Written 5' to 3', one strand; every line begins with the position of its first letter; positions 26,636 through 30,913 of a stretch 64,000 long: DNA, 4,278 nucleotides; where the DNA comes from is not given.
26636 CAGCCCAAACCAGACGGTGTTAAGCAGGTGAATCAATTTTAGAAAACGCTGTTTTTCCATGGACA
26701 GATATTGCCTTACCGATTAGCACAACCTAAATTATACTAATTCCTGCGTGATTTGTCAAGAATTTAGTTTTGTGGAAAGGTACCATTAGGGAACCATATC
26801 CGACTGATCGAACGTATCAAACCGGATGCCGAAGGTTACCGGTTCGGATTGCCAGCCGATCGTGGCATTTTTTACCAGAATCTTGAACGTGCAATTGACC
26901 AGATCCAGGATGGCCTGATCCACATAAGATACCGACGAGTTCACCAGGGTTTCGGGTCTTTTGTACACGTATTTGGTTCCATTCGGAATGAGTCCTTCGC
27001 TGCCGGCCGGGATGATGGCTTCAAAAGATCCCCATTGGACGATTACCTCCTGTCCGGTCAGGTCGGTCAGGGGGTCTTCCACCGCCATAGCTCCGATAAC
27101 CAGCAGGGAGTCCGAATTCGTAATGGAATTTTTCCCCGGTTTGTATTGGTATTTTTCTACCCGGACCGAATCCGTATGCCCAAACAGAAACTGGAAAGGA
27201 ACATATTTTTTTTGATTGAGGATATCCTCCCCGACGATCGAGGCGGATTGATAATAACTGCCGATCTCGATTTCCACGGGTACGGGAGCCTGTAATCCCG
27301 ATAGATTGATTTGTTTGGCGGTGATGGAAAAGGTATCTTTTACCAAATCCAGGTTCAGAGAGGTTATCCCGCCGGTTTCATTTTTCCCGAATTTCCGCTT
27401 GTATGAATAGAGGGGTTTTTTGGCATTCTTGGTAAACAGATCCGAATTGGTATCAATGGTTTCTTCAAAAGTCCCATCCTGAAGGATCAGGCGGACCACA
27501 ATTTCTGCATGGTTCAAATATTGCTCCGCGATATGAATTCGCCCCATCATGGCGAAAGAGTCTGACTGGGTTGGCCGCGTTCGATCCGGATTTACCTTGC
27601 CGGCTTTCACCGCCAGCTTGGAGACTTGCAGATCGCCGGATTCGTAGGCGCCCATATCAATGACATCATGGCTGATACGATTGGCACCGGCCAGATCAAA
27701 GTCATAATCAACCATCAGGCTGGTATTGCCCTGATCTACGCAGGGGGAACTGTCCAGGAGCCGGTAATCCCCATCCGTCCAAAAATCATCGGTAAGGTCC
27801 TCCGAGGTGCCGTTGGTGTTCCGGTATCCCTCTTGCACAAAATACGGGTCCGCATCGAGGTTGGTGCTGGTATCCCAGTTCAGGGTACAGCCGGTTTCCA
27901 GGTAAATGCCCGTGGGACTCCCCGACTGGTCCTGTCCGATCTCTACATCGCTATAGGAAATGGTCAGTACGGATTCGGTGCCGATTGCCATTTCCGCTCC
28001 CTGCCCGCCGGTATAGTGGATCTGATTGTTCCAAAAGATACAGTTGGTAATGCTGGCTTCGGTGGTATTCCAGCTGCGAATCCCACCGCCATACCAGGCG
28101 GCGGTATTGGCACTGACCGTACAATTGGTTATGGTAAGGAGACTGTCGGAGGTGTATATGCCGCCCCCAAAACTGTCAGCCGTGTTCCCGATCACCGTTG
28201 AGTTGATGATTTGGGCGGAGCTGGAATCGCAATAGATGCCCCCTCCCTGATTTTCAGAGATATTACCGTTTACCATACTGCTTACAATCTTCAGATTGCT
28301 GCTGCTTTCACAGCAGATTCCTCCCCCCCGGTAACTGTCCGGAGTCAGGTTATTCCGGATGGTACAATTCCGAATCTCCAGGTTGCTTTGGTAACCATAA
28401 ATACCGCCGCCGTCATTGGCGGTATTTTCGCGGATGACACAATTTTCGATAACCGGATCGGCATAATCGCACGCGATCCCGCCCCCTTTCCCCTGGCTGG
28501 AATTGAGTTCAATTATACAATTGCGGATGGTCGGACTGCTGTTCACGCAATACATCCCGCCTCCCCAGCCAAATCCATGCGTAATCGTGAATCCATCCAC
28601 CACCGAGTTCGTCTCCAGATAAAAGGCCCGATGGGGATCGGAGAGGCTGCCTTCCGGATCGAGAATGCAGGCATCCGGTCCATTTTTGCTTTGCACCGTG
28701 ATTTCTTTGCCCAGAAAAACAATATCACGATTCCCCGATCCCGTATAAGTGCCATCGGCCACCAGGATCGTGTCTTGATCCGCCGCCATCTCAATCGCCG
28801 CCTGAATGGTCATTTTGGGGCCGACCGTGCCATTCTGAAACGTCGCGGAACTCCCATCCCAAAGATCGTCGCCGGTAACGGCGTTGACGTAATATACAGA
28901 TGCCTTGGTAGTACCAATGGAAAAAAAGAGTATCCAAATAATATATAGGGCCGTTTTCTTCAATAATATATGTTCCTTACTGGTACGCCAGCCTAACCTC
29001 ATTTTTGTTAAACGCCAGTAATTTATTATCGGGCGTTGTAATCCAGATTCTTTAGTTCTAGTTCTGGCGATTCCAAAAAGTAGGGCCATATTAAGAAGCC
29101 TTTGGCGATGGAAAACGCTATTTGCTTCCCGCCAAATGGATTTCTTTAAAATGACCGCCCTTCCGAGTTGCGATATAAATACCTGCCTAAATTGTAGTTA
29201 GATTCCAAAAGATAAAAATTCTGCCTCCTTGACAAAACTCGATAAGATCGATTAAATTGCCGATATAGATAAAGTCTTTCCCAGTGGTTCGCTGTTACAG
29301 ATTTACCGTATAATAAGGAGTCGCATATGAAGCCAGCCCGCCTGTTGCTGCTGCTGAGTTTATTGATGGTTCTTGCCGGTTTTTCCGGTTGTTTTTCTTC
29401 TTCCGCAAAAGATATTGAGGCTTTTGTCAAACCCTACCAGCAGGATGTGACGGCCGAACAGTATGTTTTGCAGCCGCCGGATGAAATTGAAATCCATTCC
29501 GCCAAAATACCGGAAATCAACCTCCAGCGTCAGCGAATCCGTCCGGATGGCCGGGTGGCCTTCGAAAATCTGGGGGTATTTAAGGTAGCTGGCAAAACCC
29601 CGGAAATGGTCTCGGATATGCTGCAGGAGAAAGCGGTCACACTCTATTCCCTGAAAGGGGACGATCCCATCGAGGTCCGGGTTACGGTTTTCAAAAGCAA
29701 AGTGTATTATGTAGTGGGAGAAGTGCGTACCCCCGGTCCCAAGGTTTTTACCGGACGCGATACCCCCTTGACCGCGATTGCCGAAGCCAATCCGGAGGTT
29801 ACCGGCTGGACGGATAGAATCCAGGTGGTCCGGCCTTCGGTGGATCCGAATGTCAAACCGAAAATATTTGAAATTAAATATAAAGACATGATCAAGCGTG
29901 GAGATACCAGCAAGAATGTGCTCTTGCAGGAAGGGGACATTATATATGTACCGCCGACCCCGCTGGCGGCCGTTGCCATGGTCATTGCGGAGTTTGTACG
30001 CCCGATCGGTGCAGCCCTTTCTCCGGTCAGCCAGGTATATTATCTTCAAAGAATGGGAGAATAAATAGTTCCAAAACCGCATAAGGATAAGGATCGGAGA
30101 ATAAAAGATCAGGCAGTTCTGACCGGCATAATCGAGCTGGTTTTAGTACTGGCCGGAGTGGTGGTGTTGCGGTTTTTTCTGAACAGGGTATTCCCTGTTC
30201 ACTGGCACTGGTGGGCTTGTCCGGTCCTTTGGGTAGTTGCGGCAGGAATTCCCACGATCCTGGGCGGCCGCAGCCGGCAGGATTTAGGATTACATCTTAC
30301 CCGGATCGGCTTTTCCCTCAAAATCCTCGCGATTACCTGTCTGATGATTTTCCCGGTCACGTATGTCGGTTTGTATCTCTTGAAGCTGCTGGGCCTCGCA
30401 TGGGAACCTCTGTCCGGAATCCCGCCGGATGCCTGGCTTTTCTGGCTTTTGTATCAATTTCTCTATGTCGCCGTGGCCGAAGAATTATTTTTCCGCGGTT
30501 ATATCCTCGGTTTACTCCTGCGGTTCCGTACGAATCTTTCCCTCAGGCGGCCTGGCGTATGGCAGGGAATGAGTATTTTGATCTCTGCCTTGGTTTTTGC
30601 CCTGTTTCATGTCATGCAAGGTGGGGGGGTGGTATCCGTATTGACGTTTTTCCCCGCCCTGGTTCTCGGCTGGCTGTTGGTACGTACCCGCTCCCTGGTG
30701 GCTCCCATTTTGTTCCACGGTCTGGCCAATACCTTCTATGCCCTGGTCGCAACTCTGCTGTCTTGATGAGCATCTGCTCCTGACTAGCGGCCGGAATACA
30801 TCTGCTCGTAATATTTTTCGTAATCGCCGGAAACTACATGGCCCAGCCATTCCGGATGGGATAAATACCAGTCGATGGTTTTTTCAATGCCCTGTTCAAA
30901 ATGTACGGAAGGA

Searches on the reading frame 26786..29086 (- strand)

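Call 9: search_protein_families(library=ncbifam, proteins=[window:26786-29086:-], max_evalue=0.001)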
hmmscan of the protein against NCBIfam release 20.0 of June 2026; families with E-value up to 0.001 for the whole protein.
window:26786-29086:- (766 aa): 3 families
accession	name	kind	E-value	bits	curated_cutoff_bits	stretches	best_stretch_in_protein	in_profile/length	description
TIGR01376.1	POMP_repeat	repeat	3.5e-08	32.9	15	0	297-314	6-23/28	polymorphic outer membrane protein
NF041518.1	choice_anch_Q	domain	1.7e-07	31.4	25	1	441-483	17-57/58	choice-of-anchor Q domain-containing protein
TIGR04247.1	NosD_copper_fam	subfamily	0.00068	18.3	300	0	199-296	73-164/377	nitrous oxide reductase family maturation protein NosD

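Call 12: search_protein_families(library=pfam, proteins=[window:26786-29086:-], max_evalue=0.01)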
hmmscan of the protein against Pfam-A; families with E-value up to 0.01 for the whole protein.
window:26786-29086:- (766 aa): 1 family
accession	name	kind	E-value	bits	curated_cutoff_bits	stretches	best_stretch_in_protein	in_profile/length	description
PF02415.23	Chlam_PMP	-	1.3e-10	40.8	20.6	0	295-313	1-19/19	Chlamydia polymorphic membrane protein (Chlamydia_PMP) repeat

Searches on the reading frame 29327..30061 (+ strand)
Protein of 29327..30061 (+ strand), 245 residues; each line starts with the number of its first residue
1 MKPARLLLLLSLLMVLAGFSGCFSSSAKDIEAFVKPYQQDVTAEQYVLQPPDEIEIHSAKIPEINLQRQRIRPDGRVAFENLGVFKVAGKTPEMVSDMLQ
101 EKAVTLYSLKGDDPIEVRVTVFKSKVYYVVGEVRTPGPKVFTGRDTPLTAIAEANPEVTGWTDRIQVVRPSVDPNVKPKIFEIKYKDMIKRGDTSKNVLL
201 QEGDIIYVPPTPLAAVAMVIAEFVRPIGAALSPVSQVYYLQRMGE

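Call 9: search_protein_families(library=ncbifam, proteins=[window:29327-30061:+], max_evalue=0.001)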
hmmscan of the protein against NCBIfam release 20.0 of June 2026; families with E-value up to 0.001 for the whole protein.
window:29327-30061:+ (245 aa): 4 families
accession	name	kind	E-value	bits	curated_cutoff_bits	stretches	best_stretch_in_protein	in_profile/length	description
TIGR03027.2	pepcterm_export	equivalog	7.3e-17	61.6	180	1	45-209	2-165/169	XrtA/PEP-CTERM system exopolysaccharide export protein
NF011658.0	PRK15078.1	subfamily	1.3e-14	53.7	333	1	70-210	119-251/380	polysaccharide export protein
NF041843.1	EpsY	equivalog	5.7e-12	45.3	320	1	34-208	39-210/211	exopolysaccharide export protein EpsY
TIGR03028.1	EpsE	equivalog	1.1e-09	37.9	262.65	1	46-213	2-164/239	polysaccharide export protein EpsE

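Call 12: search_protein_families(library=pfam, proteins=[window:29327-30061:+], max_evalue=0.01)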
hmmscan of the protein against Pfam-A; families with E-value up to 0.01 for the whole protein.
window:29327-30061:+ (245 aa): 2 families
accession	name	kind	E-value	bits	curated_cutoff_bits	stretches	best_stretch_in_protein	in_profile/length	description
PF02563.21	Poly_export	-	2e-12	47.5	28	1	42-107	3-64/77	Polysaccharide biosynthesis/export protein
PF22461.2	SLBB_2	-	4e-06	27.3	27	1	126-208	2-79/79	SLBB domain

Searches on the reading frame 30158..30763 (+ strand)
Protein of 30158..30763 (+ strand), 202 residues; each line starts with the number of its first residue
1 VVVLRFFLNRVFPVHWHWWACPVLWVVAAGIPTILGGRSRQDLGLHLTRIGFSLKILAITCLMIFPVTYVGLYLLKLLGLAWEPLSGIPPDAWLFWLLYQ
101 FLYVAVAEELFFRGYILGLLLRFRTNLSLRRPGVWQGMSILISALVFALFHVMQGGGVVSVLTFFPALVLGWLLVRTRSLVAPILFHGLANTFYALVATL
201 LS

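Call 60: search_protein_families(library=ncbifam, proteins=[window:30158-30763:+], max_evalue=0.001)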
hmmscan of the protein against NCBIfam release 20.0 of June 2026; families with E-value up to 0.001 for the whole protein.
window:30158-30763:+ (202 aa): 11 families
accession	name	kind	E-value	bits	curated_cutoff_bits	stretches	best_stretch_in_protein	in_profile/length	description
NF040914.1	Mrt_core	domain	7.6e-23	80.6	100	1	95-198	2-105/108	myxosortase family intramembrane protease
NF040674.1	CPBP_fam_MrtP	equivalog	2.3e-22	80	250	1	93-199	245-351/354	myxosortase MrtP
NF040594.1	CPBP_fam_MrtC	equivalog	2.1e-20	73.4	195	1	49-197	73-218/221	myxosortase MrtC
NF040589.1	CPBP_Synerg_MrtS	equivalog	4.9e-17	62.6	130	1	67-192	44-161/170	Synerg-CTERM system glutamic-type intramembrane protease MrtS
NF033192.3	CPBP_JDVT_MrtJ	equivalog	1.7e-14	54.3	75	1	103-194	7-95/98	JDVT-CTERM system glutamic-type intramembrane protease MrtJ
NF040915.1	CPBP_fam_MrtZ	exception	1.8e-13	50.5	325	1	101-195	172-265/275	myxosortase MrtZ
NF040593.1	CPBP_fam_MrtX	exception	2.3e-12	47.3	180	1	89-195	127-230/238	myxosortase MrtX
NF041647.1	ABC_perm_CPBP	equivalog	1.5e-11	43.8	435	1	93-198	542-634/636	ABC transporter permease subunit/CPBP intramembrane protease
NF047635.1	CPBP_Sphingo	equivalog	5.5e-10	39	225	1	97-197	131-237/237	CPBP family intramembrane glutamic endopeptidase, BDIM_20840 family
TIGR03008.1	pepcterm_CAAX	equivalog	3.5e-08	33.6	81.05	1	101-197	124-212/222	CAAX prenyl protease-related protein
TIGR04162.1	exo_VPEID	exception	1.8e-07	30.5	150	1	97-199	418-508/516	exosortase E/protease, VPEID-CTERM system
